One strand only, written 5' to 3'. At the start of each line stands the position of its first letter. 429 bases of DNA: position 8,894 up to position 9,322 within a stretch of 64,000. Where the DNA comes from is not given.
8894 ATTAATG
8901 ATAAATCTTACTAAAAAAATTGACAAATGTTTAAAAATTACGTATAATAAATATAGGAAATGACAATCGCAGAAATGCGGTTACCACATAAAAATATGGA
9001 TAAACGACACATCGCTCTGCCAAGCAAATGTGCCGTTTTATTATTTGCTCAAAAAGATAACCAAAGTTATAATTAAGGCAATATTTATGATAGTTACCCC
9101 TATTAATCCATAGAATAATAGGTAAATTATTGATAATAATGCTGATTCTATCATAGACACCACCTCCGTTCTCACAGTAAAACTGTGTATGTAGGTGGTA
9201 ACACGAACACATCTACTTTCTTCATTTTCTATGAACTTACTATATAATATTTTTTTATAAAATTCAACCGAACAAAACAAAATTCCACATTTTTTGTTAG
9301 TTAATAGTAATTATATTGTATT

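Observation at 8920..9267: Unannotated convergent small-ORF/antisense-RNA pair that looks like a type I toxin-antitoxin locus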

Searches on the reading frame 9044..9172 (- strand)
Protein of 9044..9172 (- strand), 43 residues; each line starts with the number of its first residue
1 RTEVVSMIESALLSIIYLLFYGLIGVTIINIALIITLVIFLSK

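Call 9: search_protein_families(library=pfam, max_evalue=10, proteins=[window:9044-9154:-])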
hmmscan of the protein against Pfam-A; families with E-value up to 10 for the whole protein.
seq(37 aa): 0 families

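Call 10: search_protein_families(library=ncbifam, max_evalue=10, proteins=[window:9044-9154:-])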
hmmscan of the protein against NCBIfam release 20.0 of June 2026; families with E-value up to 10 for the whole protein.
seq(37 aa): 0 families

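Call 11: find_encoding_contigs(protein=window:9044-9154:-, flank=3000, max_places=10)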
Protein seq(37 aa) (37 aa): no gene with exactly this product is on record in the collection.

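Call 17: find_homologous_proteins(query=window:9044-9172:-, max_evalue=10)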
Query seq(43 aa) (43 aa): 8 proteins with E <= 10 among 8 candidates.
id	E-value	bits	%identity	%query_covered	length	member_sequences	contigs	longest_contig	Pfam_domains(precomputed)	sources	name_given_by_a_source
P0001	3.5e-12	62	93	100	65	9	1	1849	-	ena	-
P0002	1.5e-11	60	88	100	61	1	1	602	-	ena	-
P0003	1.6e-11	60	90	49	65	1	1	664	-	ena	-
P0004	4.9e-11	58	86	100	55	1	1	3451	-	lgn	-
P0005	5.8e-11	58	84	100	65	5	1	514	-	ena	-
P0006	9.8e-11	57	86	49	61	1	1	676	-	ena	-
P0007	1.3e-10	57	86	100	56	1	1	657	-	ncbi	-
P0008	1.5e-4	39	67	49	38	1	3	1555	-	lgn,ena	-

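Call 19: find_encoding_contigs(protein=P0008, flank=3000, max_places=6)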
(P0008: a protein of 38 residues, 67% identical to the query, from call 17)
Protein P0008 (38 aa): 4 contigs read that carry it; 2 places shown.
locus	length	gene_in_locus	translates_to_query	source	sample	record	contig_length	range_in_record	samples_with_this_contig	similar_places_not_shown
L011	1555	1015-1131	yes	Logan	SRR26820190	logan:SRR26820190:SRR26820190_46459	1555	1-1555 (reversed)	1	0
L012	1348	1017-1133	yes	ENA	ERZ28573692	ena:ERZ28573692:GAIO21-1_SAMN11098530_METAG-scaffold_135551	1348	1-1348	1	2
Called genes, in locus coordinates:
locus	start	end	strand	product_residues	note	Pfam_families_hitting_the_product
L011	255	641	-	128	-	-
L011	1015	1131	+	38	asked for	-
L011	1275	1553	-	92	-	?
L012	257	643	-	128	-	-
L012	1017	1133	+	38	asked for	-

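Call 20: find_encoding_contigs(protein=P0004, flank=3500, max_places=4)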
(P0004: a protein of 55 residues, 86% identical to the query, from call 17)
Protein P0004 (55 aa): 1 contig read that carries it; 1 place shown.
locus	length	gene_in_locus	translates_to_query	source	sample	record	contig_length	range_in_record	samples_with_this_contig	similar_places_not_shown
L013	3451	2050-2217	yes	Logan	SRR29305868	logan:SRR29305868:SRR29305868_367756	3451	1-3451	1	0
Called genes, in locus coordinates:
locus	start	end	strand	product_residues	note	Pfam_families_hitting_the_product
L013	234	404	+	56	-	-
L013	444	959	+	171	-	PF01938:TRAM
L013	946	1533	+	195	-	PF01555:N6_N4_Mtase (faint), PF05958:tRNA_U5-meth_tr, PF02475:TRM5-TYW2_MTfase (weak), PF13847:Methyltransf_31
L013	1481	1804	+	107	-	PF05958:tRNA_U5-meth_tr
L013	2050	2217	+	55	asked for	-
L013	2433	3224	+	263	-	PF00165:HTH_AraC (faint), PF12833:HTH_18, PF06445:GyrI-like (weak), PF14526:Cass2 (weak)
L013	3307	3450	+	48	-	?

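Call 21: find_encoding_contigs(protein=P0001, flank=3000, max_places=4)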
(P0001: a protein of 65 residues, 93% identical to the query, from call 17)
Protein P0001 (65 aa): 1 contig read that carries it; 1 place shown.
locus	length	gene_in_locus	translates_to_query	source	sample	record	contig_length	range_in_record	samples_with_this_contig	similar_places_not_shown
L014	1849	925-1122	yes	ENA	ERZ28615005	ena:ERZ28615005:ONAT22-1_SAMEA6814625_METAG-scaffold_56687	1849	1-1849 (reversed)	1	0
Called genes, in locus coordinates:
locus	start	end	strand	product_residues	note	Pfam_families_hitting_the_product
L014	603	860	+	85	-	PF14198:TnpV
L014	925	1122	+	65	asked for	-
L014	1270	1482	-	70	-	-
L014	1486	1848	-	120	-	?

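Call 22: find_encoding_contigs(protein=P0007, flank=3000, max_places=4)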
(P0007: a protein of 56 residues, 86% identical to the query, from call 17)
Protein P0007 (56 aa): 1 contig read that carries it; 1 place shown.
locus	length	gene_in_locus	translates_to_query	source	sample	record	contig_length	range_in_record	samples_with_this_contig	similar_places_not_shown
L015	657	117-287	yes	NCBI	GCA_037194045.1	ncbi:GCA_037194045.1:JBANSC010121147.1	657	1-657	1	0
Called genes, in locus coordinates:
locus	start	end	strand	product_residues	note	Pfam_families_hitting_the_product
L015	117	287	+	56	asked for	-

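Call 23: find_encoding_contigs(protein=P0002, flank=3000, max_places=3)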
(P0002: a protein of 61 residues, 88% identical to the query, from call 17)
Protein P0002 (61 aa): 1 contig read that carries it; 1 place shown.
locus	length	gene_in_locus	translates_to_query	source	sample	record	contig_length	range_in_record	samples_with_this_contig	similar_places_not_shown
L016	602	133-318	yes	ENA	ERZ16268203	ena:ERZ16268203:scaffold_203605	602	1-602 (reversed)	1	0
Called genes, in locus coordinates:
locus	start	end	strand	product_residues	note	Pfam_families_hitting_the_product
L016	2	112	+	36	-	?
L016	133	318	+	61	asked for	-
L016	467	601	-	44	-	?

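Call 24: find_encoding_contigs(protein=P0003, flank=3000, max_places=3)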
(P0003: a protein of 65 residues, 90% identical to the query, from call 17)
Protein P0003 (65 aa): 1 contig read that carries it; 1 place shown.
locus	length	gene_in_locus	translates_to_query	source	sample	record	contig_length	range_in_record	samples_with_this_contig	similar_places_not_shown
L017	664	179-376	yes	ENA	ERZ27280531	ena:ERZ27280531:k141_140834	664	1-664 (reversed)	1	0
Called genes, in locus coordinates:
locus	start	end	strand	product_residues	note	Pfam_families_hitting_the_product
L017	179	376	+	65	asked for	-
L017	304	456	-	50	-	-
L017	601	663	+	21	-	?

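Call 25: find_encoding_contigs(protein=P0005, flank=3000, max_places=3)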
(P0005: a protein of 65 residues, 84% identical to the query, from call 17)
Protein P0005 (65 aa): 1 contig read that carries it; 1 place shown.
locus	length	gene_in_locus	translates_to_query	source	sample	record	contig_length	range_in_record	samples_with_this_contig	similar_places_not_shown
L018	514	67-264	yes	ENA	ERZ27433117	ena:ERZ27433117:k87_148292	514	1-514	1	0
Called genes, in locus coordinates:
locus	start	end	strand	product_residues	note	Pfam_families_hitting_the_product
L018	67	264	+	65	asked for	-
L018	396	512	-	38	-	?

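Call 26: find_encoding_contigs(protein=P0006, flank=3000, max_places=3)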
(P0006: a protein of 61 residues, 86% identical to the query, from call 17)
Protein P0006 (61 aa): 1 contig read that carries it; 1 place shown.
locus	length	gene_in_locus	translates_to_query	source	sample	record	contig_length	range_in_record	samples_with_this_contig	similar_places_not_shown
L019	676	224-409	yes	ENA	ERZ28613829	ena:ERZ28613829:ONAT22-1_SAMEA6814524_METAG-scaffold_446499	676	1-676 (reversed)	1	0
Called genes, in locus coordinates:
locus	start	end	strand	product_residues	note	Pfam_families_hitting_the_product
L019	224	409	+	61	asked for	-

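Call 27: search_protein_representatives(protein=window:9044-9154:-)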
Query: 37 residues. Proteins with E-value up to 0.001 (for the whole library): 21; up to 1e-10: 0; up to 1e-30: 0. The best 21 are listed.
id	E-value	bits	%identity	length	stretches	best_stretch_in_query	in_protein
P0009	7.6e-10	52.6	95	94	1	1-37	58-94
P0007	3.4e-08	47.6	86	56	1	1-37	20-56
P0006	4.0e-08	47.5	84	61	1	1-37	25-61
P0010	1.9e-05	39.4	66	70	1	1-35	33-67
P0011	2.1e-05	39.3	68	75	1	1-37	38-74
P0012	5.8e-05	38.0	61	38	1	1-36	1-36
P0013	1.5e-04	36.8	70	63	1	1-37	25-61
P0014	1.5e-04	36.7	70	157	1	1-37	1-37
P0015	1.6e-04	36.7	65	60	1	1-37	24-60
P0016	1.7e-04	36.6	65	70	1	1-37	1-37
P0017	1.7e-04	36.6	68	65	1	1-37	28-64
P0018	1.9e-04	36.4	65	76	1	1-37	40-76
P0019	2.0e-04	36.4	70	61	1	1-37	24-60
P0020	2.0e-04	36.4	75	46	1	1-36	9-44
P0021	2.7e-04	36.0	76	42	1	1-37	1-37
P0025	5.1e-04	35.2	60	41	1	1-35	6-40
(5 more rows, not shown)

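Call 32: find_related_loci(query=A1, collection=genome_contigs, flank=3000)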
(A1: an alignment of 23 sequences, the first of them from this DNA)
Query A1 (37 aa) in genome_contigs; peptide patterns used: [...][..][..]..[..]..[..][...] (x = any residue, [..] = any of these).
272 stretches matched a pattern; 158 encode a relative of the query (tblastn E <= 1e-3); the best 80 are kept; 80 distinct loci.
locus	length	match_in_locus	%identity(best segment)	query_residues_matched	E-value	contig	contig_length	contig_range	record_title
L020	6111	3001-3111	95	1-37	8e-17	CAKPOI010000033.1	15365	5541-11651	MAG: uncultured Clostridia bacterium isolate REFINED_METABAT215_SUBJECT_CONTIGS_1500_ASSEMBLY_K77_MERGED__Pilot_MoBio_Fi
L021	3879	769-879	92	1-37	9e-16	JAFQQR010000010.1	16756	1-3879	MAG: Clostridia bacterium isolate RGIG2063 Goat_Colon-2__c111874, whole genome shotgun sequence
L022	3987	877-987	92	1-37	1e-15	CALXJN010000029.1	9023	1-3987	MAG: uncultured Clostridia bacterium isolate E08__bin232 genome assembly, contig: E08__k127_2443606, whole genome shotgu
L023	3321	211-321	89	1-37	2e-15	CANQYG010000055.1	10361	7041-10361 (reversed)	MAG: uncultured Clostridia bacterium isolate Lapin-015__bin75 genome assembly, contig: Lapin-015__NODE_6685_length_10361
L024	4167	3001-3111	89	1-37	1e-14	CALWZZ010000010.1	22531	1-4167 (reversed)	MAG: uncultured Clostridia bacterium isolate BRZ_BI__bin48 genome assembly, contig: BRZ_BI__NODE_2372_length_22531_cov_6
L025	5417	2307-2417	89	1-37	3e-14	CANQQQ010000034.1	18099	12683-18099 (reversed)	MAG: uncultured Clostridia bacterium isolate Lapin-008__bin82 genome assembly, contig: Lapin-008__NODE_3504_length_18099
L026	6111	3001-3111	86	1-37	3e-14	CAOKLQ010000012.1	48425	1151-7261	MAG TPA_asm: uncultured Clostridium sp. isolate SRR15604508_bin.6_metawrap_v1.3_MAG genome assembly, contig: NODE.755_le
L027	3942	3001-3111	73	1-37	2e-12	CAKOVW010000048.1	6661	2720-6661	MAG: uncultured Clostridia bacterium isolate REFINED_METABAT215_TOP10_CONTIGS_1500_ASSEMBLY_K77_MERGED__Hadza_MoBio_hadz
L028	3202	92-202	65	1-37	1e-11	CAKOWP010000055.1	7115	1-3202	MAG: uncultured Clostridia bacterium isolate REFINED_METABAT215_TOP10_CONTIGS_1500_ASSEMBLY_K77_MERGED__Hadza_MoBio_hadz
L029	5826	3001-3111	65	1-37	2e-11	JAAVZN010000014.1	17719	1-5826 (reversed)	MAG: Clostridia bacterium isolate ABMPRH_46_1 k141_180943, whole genome shotgun sequence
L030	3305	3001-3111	70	1-37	2e-11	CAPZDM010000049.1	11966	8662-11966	MAG TPA_asm: uncultured Clostridia bacterium isolate MGBC122997 genome assembly, contig: MGBC122997.49, whole genome sho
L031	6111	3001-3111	70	1-37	2e-11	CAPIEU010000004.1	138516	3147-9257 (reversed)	MAG TPA_asm: uncultured Clostridia bacterium isolate MGBC139318 genome assembly, contig: MGBC139318.4, whole genome shot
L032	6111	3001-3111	70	1-37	2e-11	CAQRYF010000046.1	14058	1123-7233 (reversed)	MAG TPA_asm: uncultured Clostridia bacterium isolate MGBC107719 genome assembly, contig: MGBC107719.46, whole genome sho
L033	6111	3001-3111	70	1-37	3e-11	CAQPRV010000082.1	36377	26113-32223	MAG TPA_asm: uncultured Clostridia bacterium isolate MGBC161478 genome assembly, contig: MGBC161478.82, whole genome sho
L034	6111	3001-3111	73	1-37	4e-11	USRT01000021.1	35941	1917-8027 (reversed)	uncultured Clostridium sp. isolate UMGS2019 genome assembly, contig: NODE_320_length_35941_cov_32.575684, whole genome s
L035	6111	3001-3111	65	1-37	5e-11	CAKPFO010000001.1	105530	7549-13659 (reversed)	MAG: uncultured Clostridia bacterium isolate REFINED_METABAT215_TOP10_CONTIGS_1500_ASSEMBLY_K77_MERGED__Hadza_MoBio_hadz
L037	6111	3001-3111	68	1-37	9e-11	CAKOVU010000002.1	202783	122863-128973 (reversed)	MAG: uncultured Clostridia bacterium isolate REFINED_METABAT215_TOP10_CONTIGS_1500_ASSEMBLY_K77_MERGED__Hadza_MoBio_C-RE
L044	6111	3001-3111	62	1-37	6e-10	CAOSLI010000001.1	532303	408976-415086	MAG TPA_asm: uncultured Clostridia bacterium isolate MGBC142777 genome assembly, contig: MGBC142777.1, whole genome shot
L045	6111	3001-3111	59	1-37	5e-10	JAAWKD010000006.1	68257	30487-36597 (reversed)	MAG: Clostridia bacterium isolate ABMPRH_45_1 SL341413_scaffold_348, whole genome shotgun sequence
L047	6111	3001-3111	62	1-37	7e-10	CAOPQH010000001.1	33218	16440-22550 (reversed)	MAG TPA_asm: uncultured Clostridia bacterium isolate MGBC125722 genome assembly, contig: MGBC125722.1, whole genome shot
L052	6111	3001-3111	62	1-37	7e-10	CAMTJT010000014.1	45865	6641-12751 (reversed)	MAG TPA_asm: uncultured Clostridium sp. isolate SRR12464006_bin.19_metawrap_v1.3_MAG genome assembly, contig: NODE.248_l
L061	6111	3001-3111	57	1-37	2e-9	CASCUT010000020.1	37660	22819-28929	MAG: uncultured Clostridia bacterium isolate single-wildmice_C1245.15_1675168412 genome assembly, contig: NODE_1087_leng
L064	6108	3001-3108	68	1-37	6e-9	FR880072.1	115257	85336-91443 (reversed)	Clostridium sp. CAG:245 genomic scaffold, scf154, whole genome shotgun sequence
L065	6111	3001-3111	59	1-37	6e-9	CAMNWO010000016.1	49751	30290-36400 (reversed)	MAG: uncultured Clostridium sp. isolate SRR19792994_bin.81_metawrap_v1.3_MAG genome assembly, contig: ERZ12290372_1264,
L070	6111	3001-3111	57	1-37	1e-8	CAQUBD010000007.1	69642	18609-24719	MAG TPA_asm: uncultured Clostridia bacterium isolate MGBC165941 genome assembly, contig: MGBC165941.7, whole genome shot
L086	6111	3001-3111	59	1-37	2e-8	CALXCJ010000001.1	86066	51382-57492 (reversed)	MAG: uncultured Clostridia bacterium isolate BRZ_HP__bin93 genome assembly, contig: BRZ_HP__NODE_430_length_86066_cov_6.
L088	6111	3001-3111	59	1-37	2e-8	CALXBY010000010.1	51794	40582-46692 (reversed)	MAG: uncultured Clostridia bacterium isolate BRZ_D__bin41 genome assembly, contig: BRZ_D__NODE_1224_length_51794_cov_8.9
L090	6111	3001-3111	59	1-37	2e-8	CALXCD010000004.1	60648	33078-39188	MAG: uncultured Clostridia bacterium isolate BRZ_FH__bin15 genome assembly, contig: BRZ_FH__NODE_568_length_60648_cov_12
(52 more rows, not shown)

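Call 33: search_protein_families(library=pfam, alignment_id=A1, max_evalue=10)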
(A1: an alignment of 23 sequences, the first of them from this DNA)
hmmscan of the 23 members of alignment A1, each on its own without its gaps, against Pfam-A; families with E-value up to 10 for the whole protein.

A. member 1, seq(37 aa): 0 families

B. families by the number of members that match (of 23 scanned): 7 families
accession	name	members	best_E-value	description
PF09591.15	DUF2463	1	0.031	Protein of unknown function (DUF2463)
PF22476.1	Ago_N_3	1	0.26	Argonaute, N-terminal domain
PF14333.11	DUF4389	1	0.26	Domain of unknown function (DUF4389)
PF17421.7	DUF5409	1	0.81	Family of unknown function (DUF5409)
PF11359.13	gpUL132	1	3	Envelope glycoprotein UL132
PF15820.10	ECSCR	1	3.4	Endothelial cell-specific chemotaxis regulator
PF12553.13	DUF3742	1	7.8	Protein of unknown function (DUF3742)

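Call 44: search_protein_families(library=ncbifam, alignment_id=A1, max_evalue=10)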
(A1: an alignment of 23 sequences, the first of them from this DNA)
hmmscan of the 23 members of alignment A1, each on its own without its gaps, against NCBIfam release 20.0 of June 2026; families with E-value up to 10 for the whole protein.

A. member 1, seq(37 aa): 0 families

B. families by the number of members that match (of 23 scanned): 5 families
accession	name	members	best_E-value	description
NF046083.1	exosort_XrtY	3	0.01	exosortase Y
NF001907.1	PRK00665.1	1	0.11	cytochrome b6-f complex subunit V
NF033094.0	HK_VanS_O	1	0.39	vancomycin resistance histidine kinase VanS-O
NF004428.0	PRK05771.2-1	1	0.97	V-type ATP synthase subunit I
NF009582.0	PRK13024.1-2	1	3.3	protein translocase subunit SecDF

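Call 45: search_solved_structures(query=A1, max_evalue=10)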
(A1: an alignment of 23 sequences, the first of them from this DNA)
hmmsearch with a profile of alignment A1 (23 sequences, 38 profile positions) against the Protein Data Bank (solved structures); distinct sequences matched with E-value up to 10: 1.
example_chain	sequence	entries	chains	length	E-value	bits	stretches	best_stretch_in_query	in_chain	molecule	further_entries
9uet_A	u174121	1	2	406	1.9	11.4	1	13-32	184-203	Cholinephosphotransferase 1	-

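Call 60: find_related_loci(query=A1, collection=viral_contigs, flank=2500)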
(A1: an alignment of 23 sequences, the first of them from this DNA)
Query A1 (37 aa) in viral_contigs; peptide patterns used: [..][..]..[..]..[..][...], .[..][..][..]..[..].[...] (x = any residue, [..] = any of these).
240 stretches matched a pattern; 1 encode a relative of the query (tblastn E <= 1e-3); 1 distinct loci.
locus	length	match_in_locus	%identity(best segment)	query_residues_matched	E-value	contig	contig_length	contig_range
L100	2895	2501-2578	77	1-26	2e-11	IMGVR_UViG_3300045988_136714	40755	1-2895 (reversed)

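Call 61: search_dna_similar(query=window:9044-9154:-, collection=plasmids, mode=protein, max_evalue=1, max_rows=15)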
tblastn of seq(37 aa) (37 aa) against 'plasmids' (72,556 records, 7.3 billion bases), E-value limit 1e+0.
No match.

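Call 62: search_dna_similar(query=window:9044-9154:-, collection=phages, mode=protein, max_evalue=1, max_rows=15)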
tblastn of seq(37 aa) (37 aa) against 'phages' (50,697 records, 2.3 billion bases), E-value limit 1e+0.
No match.

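Call 64: search_protein_families(library=pfam, max_evalue=0.00001, proteins=[L020:3482-6025:-, L026:204-2804:+, L026:3274-3924:+, L031:3268-4116:-, L035:1645-2541:+, L037:1695-2792:-, L044:3278-4027:+, L045:3363-6095:-, L047:855-2642:+, L052:1358-2326:+])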
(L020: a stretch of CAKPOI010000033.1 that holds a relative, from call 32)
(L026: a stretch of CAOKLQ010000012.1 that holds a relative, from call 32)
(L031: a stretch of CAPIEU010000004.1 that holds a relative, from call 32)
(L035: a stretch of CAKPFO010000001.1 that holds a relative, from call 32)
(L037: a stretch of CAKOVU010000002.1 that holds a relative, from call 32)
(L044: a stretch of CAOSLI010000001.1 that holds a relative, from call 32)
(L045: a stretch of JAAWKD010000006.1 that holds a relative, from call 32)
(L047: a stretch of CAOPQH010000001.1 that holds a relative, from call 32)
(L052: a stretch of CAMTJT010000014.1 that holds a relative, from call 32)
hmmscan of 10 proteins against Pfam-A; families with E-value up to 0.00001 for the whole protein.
L020:3482-6025:- (847 aa): 2 families
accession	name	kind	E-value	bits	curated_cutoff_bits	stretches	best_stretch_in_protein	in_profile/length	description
PF03457.19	HA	-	7.3e-139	452.7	28.4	9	526-588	4-64/64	Helicase associated domain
PF00271.37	Helicase_C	-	9.1e-10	39.2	23.5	1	4-90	27-108/110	Helicase conserved C-terminal domain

L026:204-2804:+ (866 aa): 2 families
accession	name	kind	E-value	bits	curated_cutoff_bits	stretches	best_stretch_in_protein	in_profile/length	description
PF02687.27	FtsX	-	4.8e-29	101.3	25.5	2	741-856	3-119/120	FtsX-like permease C-terminal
PF12704.14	MacB_PCD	-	3.3e-11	44.3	27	1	32-215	1-161/207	MacB-like periplasmic core domain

L026:3274-3924:+ (216 aa): 2 families
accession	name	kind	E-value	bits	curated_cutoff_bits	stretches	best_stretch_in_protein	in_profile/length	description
PF00072.30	Response_reg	-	2.4e-24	86.1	30.2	1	3-112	1-111/111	Response regulator receiver domain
PF00486.34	Trans_reg_C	-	7.6e-19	68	26.2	1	139-210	1-76/77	Transcriptional regulatory protein, C terminal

L031:3268-4116:- (282 aa): 1 family
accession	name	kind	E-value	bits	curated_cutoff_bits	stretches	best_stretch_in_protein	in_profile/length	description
PF02811.25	PHP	-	3.4e-14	54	26.4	1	6-192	2-162/164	PHP domain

L035:1645-2541:+ (298 aa): 2 families
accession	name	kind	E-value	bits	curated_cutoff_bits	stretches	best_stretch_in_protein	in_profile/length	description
PF08769.17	Spo0A_C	-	1.3e-46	157.3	25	1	188-291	1-104/104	Sporulation initiation factor Spo0A C terminal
PF00072.30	Response_reg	-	2.5e-25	89.2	30.2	1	33-146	1-110/111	Response regulator receiver domain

L037:1695-2792:- (365 aa): 3 families
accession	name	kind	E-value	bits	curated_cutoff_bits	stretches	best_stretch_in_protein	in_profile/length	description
PF06071.19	YchF-GTPase_C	-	1.4e-38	131.4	27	1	281-364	1-84/84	Protein of unknown function (DUF933)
PF01926.29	MMR_HSR1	-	2e-22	79.9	21.9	1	5-117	1-93/113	50S ribosome-binding GTPase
PF02421.24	FeoB_N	-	9.8e-09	35.3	27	1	5-47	2-44/156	Ferrous iron transport protein B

L044:3278-4027:+ (249 aa): 1 family
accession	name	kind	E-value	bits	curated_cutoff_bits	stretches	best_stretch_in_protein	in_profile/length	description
PF00899.27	ThiF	-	1.9e-35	122.6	28.1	1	6-245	2-200/238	ThiF family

L045:3363-6095:- (910 aa): 2 families
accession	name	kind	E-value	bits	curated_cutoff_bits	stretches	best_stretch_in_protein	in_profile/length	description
PF17167.11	Glyco_hydro_94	-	3.9e-124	415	27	1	410-834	1-420/420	Glycosyl hydrolase 94 superfamily, catalytic domain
PF06165.18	GH94_b-supersand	-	6.9e-61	206.3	23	1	142-379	1-251/251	Glycosyl hydrolase 94, supersandwich domain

L047:855-2642:+ (595 aa): 0 families

L052:1358-2326:+ (322 aa): 1 family
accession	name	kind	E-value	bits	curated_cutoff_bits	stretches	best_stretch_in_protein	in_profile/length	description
PF01551.29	Peptidase_M23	-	4.1e-37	126.7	28.7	1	221-315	2-96/96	Peptidase family M23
